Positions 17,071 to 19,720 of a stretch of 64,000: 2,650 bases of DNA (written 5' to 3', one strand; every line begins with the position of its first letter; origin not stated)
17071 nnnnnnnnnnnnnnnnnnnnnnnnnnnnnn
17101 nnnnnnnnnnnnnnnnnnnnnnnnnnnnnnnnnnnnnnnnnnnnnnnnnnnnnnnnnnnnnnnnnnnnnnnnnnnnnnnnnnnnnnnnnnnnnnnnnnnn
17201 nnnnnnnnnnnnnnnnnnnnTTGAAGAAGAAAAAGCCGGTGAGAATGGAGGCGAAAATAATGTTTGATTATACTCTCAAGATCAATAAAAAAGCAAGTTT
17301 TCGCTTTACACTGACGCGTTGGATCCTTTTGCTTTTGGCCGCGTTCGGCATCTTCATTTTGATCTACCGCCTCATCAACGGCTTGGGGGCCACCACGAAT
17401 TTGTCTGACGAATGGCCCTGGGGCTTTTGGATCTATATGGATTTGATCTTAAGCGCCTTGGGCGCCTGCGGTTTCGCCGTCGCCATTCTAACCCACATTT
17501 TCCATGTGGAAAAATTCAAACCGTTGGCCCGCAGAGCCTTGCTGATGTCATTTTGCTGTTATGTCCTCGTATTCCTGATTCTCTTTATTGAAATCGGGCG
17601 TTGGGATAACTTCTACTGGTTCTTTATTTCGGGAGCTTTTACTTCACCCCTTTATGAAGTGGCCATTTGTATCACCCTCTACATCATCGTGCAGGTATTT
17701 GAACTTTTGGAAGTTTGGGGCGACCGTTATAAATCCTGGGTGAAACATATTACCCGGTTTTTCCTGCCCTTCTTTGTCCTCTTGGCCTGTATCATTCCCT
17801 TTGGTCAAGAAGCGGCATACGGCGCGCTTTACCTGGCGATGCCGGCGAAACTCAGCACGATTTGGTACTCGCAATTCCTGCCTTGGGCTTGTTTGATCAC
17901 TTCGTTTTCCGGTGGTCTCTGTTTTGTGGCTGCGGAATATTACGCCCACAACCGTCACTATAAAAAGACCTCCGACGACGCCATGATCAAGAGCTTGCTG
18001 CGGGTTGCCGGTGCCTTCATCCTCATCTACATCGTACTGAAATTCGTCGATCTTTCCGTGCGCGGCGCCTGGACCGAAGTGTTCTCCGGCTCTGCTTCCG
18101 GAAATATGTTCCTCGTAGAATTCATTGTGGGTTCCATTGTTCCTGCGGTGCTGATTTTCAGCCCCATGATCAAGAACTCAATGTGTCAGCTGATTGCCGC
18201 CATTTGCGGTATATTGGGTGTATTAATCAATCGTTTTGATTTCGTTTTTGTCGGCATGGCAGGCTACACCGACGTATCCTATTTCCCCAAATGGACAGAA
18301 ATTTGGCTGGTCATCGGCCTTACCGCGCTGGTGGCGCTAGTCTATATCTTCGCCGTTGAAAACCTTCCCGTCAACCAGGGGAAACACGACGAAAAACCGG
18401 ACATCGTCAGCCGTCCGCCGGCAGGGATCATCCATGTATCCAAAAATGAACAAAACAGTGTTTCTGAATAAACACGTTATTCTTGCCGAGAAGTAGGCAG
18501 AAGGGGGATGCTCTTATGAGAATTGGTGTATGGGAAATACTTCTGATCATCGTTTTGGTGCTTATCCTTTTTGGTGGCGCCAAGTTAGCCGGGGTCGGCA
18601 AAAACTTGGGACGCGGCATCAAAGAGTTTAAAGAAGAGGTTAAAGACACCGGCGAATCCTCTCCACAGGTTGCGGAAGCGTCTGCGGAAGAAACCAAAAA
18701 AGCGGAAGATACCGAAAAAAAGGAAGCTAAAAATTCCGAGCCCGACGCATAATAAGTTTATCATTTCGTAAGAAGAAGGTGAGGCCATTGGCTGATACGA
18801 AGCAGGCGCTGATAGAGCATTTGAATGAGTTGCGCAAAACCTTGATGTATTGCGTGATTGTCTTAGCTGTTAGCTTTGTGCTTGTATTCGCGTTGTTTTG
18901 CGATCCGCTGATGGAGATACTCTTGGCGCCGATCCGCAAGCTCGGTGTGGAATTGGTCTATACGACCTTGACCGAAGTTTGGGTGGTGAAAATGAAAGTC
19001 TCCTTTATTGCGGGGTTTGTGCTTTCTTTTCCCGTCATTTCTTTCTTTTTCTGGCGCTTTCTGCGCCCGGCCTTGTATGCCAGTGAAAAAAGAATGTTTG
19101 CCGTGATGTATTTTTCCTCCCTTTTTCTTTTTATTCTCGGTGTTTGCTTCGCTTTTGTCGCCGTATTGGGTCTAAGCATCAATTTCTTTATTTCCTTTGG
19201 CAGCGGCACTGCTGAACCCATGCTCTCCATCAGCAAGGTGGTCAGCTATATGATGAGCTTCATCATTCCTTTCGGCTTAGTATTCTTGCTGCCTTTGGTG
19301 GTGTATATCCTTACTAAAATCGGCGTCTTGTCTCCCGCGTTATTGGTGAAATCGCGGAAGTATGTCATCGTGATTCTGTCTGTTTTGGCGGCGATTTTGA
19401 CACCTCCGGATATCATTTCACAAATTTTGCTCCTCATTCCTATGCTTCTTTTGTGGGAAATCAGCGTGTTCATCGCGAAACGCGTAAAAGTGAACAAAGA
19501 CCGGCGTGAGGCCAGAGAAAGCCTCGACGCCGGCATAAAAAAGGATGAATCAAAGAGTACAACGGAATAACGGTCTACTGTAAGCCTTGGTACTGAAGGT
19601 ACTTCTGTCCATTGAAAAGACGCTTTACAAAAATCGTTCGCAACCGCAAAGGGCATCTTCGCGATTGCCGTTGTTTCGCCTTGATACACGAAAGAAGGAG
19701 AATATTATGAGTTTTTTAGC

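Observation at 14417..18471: Tat-exported, lipid-anchored [FeFe]-hydrogenase mounted on a molybdoenzyme-type (FdnH/PsrB + NrfD/PsrC) membrane scaffold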

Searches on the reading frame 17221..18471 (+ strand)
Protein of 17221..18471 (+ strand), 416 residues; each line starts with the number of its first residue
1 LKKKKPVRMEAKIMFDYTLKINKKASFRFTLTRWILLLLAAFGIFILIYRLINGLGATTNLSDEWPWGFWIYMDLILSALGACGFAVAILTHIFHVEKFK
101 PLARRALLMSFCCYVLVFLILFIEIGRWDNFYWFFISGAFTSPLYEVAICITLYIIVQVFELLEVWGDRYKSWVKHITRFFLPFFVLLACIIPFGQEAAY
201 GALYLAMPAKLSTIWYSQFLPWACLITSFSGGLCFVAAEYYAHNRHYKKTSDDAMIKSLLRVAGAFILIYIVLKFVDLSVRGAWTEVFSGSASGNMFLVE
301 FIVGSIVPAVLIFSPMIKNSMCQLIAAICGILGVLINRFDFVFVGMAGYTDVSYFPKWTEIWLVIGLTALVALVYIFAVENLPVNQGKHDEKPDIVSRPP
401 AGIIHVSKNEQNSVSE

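Call 4: search_protein_families(library=pfam, proteins=[window:17221-18471:+], max_evalue=0.01)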
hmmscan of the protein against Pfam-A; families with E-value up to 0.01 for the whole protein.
window:17221-18471:+ (416 aa): 1 family
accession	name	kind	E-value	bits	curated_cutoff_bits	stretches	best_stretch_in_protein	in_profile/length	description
PF03916.19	NrfD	-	4.2e-16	59.9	25.8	1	59-345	3-308/313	Polysulphide reductase, NrfD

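Call 6: search_protein_families(library=ncbifam, proteins=[window:17221-18471:+], max_evalue=0.001)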
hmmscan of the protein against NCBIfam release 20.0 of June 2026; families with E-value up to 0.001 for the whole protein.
window:17221-18471:+ (416 aa): 3 families
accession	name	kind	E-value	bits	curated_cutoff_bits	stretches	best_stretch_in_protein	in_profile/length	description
NF008133.1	PRK10881.1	equivalog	4.7e-59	200.8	450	1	29-384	12-373/377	Ni/Fe-hydrogenase cytochrome b subunit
NF045714.1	sulf_resp_HmcC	equivalog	6e-49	167.3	550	1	34-386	6-369/376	sulfate respiration complex protein HmcC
NF041784.1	mnquin_red_QrcD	equivalog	1.3e-26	93.9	570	1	26-384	15-400/408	menaquinone reductase integral membrane subunit QrcD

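Call 36: search_solved_structures(query=window:17221-18471:+, max_evalue=1, show_alignments=1)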
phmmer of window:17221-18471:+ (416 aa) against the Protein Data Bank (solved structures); distinct sequences matched with E-value up to 1: 0.

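Call 52: find_homologous_proteins(query=window:17245-18471:+, max_evalue=1e-10)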
Query window:17245-18471:+ (408 aa): 205 proteins with E <= 1e-10 among 8000 candidates; the best 120 are listed.
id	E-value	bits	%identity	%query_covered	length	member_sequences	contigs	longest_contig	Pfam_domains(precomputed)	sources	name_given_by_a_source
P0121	1.6e-253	859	95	99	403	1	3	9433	PF03916.20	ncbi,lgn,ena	-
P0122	8.1e-246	834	90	99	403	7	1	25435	PF03916.20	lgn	-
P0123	7.3e-236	801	87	99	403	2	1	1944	PF03916.20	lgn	-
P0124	2.2e-232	790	85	99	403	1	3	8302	PF03916.20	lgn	-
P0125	5.1e-200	683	73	98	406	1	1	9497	PF03916.20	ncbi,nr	ncbi:MAG: polysulfide reductase NrfD [Bacillota bacterium]|nr:polysulfide reductase NrfD [Bacillota 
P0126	2.3e-198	678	72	99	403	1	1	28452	PF03916.20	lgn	-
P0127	1.1e-197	675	74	98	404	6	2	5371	PF03916.20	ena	-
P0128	1.2e-197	675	71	99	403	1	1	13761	PF03916.20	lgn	-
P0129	5.8e-195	667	72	98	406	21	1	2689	PF03916.20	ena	-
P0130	6.9e-194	663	72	98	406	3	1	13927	PF03916.20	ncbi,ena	-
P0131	2.5e-189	648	69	98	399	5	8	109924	PF03916.20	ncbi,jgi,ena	ncbi:MAG: NrfD/PsrC family molybdoenzyme membrane anchor subunit [Bacillota bacterium]|jgi:Ni/Fe-hyd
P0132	2.5e-179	615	70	94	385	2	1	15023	PF03916.20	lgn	-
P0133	1.9e-177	609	64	99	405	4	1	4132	PF03916.20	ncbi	ncbi:MAG: NrfD/PsrC family molybdoenzyme membrane anchor subunit [Clostridiales bacterium]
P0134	3.2e-177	608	69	94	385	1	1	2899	PF03916.20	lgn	-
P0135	2.2e-159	549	63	94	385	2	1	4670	PF03916.20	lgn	-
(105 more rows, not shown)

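Call 61: predict_structure(alignment_id=A2)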
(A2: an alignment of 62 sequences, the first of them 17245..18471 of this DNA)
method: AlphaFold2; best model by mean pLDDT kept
length: 408 residues; sequences in the alignment: 62
mean_pLDDT: 87.3   pTM: 0.88
mean pLDDT of the five models: 87.3, 87.1, 86.4, 86.2, 85.2
residues with pLDDT >= 90: 221; 70-90: 159; 50-70: 13; < 50: 15
segments of 3 or more residues with pLDDT < 50: 1-3, 393-399, 405-408
pLDDT, mean of each block of 10 residues (from residue 1): 59 80 91 95 86 81 91 94 93 93 94 80 79 80 89 90 88 86 86 84 89 94 98 90 93 98 97 94 94 97 97 97 97 87 84 94 95 85 73 48 48
secondary structure, 60 per line:
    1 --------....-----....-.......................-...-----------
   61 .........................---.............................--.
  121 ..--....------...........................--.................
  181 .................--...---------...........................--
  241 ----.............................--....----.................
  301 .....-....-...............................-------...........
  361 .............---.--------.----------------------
elements in order: E9-12 E18-21 H23-45 H61-85 H89-117 H125-128 H135-161 H164-197 H212-238 H245-273 H276-279 H284-305 H307-310 H312-342 H350-373

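Call 63: fold_search(model_id=the predicted structure, library=pdb)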
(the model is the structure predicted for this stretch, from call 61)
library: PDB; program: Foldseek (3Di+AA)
matches with E <= 10: 521; with E <= 0.001: 8
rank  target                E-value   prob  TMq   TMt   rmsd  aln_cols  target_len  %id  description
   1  6btm_C                2.5e-10  1.00  0.68  0.62   5.3       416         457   16  Structure of Alternative Complex III from Flavobacterium johnsoniae (Wild Type) (released 2018-05-09)
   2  8k9e_C                1.6e-09  1.00  0.71  0.65   4.7       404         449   15  Cryo-EM structure of the photosynthetic alternative complex III from Chloroflexus aurantiacus at 3.3 angstrom (released 2024-03-06)
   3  6f0k_C                3.6e-09  1.00  0.64  0.60   5.9       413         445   14  Alternative complex III (released 2018-05-09)
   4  6lod_C                2.5e-08  1.00  0.72  0.65   4.6       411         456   16  Cryo-EM structure of the air-oxidized photosynthetic alternative complex III from Roseiflexus castenholzii (released 2020-11-04)
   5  8k9e_F                6.6e-06  1.00  0.49  0.50   8.9       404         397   14  Cryo-EM structure of the photosynthetic alternative complex III from Chloroflexus aurantiacus at 3.3 angstrom (released 2024-03-06)
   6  9ilt_F                1.8e-05  1.00  0.45  0.46   9.5       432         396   15  Crystal structure of alternative complex III from Chloroflexus aurantiacus (released 2025-03-19)
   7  2vpw_C                2.0e-04  1.00  0.41  0.61   6.3       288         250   17  Polysulfide reductase with bound menaquinone (released 2008-06-10)
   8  6f0k_F                2.1e-04  1.00  0.51  0.53   6.8       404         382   11  Alternative complex III (released 2018-05-09)
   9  9r2g_A                4.0e-03  1.00  0.50  0.54   7.2       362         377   14  Cytochrome bd II oxidase qOR-2 type from Mycobacterium smegmatis (released 2026-03-04)
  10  7d5i_B                8.6e-03  1.00  0.41  0.47   7.9       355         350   15  Structure of Mycobacterium smegmatis bd complex in the apo-form. (released 2021-06-23)
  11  8b4o_B                9.3e-03  1.00  0.40  0.47   8.3       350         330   13  Cryo-EM structure of cytochrome bd oxidase from C. glutamicum (released 2022-12-28)
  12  5doq_B                1.2e-02  1.00  0.43  0.50   8.4       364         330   12  The structure of bd oxidase from Geobacillus thermodenitrificans (released 2016-05-04)
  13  7nkz_B                1.6e-02  1.00  0.46  0.54   7.1       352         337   13  Cryo-EM structure of the cytochrome bd oxidase from M. tuberculosis at 2.5 A resolution (released 2021-09-22)
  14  9r2g_D                1.7e-02  1.00  0.40  0.47   8.8       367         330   13  Cytochrome bd II oxidase qOR-2 type from Mycobacterium smegmatis (released 2026-03-04)
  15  9fka_B                3.5e-02  1.00  0.44  0.50   8.5       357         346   14  Cryo-EM structure of the reduced cytochrome bd oxidase from M. tuberculosis (released 2025-02-12)
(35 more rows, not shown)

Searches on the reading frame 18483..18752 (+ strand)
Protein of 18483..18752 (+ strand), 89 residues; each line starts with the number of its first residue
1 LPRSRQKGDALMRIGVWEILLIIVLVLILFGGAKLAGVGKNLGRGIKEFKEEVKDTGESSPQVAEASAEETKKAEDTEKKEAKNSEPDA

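Call 4: search_protein_families(library=pfam, proteins=[window:18483-18752:+], max_evalue=0.01)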
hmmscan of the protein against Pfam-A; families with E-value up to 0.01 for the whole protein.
window:18483-18752:+ (89 aa): 2 families
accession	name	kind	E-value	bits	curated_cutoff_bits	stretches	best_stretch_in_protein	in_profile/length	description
PF02416.21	TatA_B_E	-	1.6e-13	50.1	21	1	14-69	1-47/53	mttA/Hcf106 family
PF14000.11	Packaging_FI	-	0.0013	19.6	27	1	34-83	21-70/131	DNA packaging protein FI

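Call 6: search_protein_families(library=ncbifam, proteins=[window:18483-18752:+], max_evalue=0.001)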
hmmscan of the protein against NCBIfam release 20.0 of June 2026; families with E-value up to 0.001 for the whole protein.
window:18483-18752:+ (89 aa): 16 families
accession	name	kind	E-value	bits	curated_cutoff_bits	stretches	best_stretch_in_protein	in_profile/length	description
TIGR01411.1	tatAE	subfamily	2.5e-14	52.6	53.9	1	14-56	2-44/47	twin-arginine translocase TatA/TatE family subunit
NF002813.0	PRK02958.1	equivalog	1.8e-13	50.4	83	1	15-83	5-71/73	Sec-independent protein translocase subunit TatA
NF047942.1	TatA_Rickett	exception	2.1e-13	49.7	90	1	12-55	1-44/45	twin-arginine translocase TatA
NF011430.0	PRK14861.1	subfamily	2.1e-13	49.5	62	1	11-69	2-49/61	twin arginine translocase protein A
NF003396.0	PRK04598.1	equivalog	9.1e-13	48.5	121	1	14-84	4-73/81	Sec-independent protein translocase subunit TatA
NF002500.0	PRK01833.1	equivalog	9.2e-12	45.1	115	1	14-82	4-69/74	Sec-independent protein translocase subunit TatA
NF002922.0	PRK03554.1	equivalog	3.1e-11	43.7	125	1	14-86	4-80/89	Sec-independent protein translocase subunit TatA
NF003393.0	PRK04561.1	equivalog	1.3e-10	41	104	1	15-80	5-72/75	twin arginine translocase protein A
NF011429.0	PRK14857.1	equivalog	2e-10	40.9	77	1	13-85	5-77/91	TatA/E family twin arginine-targeting protein translocase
NF001854.0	PRK00575.1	equivalog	3.2e-10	40.5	72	1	14-79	4-69/94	Sec-independent protein translocase subunit TatA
NF001940.0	PRK00720.1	equivalog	4e-09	36.4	83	1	15-83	5-73/78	twin-arginine translocase TatA/TatE family subunit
NF002448.0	PRK01614.1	equivalog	4.6e-09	36.4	83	1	16-83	6-73/85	Sec-independent protein translocase subunit TatA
NF002402.0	PRK01470.1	equivalog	2e-08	33.7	71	1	18-59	7-48/53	twin arginine translocase protein A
NF002960.0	PRK03625.1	equivalog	5.7e-08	32.9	92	1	14-80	4-66/67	twin-arginine translocase subunit TatE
NF001681.0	PRK00442.1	equivalog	6.7e-08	33.2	102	1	19-80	8-72/92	twin-arginine translocase TatA/TatE family subunit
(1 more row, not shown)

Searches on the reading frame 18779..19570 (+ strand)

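Call 4: search_protein_families(library=pfam, proteins=[window:18779-19570:+], max_evalue=0.01)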
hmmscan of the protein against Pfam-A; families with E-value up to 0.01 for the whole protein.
window:18779-19570:+ (263 aa): 2 families
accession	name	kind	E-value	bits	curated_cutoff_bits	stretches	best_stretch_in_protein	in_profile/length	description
PF00902.23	TatC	-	2.7e-60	204.2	25.1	1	13-221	1-208/208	Sec-independent protein translocase protein (TatC)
PF24378.1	DUF7534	-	0.0022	18.6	28.4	1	201-225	16-40/57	Family of unknown function (DUF7534)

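Call 6: search_protein_families(library=ncbifam, proteins=[window:18779-19570:+], max_evalue=0.001)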
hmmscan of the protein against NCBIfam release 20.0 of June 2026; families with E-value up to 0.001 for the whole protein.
window:18779-19570:+ (263 aa): 3 families
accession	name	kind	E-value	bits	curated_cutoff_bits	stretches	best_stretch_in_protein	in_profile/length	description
TIGR00945.1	tatC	equivalog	2.5e-53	181.2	132.7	1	11-225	1-214/215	twin-arginine translocase subunit TatC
NF008174.0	PRK10921.1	equivalog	2.2e-43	148.7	432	1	6-248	4-247/258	Sec-independent protein translocase subunit TatC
TIGR01912.1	TatC-Arch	equivalog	9.4e-40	136.7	192.6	1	14-237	5-233/234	Sec-independent protein translocase TatC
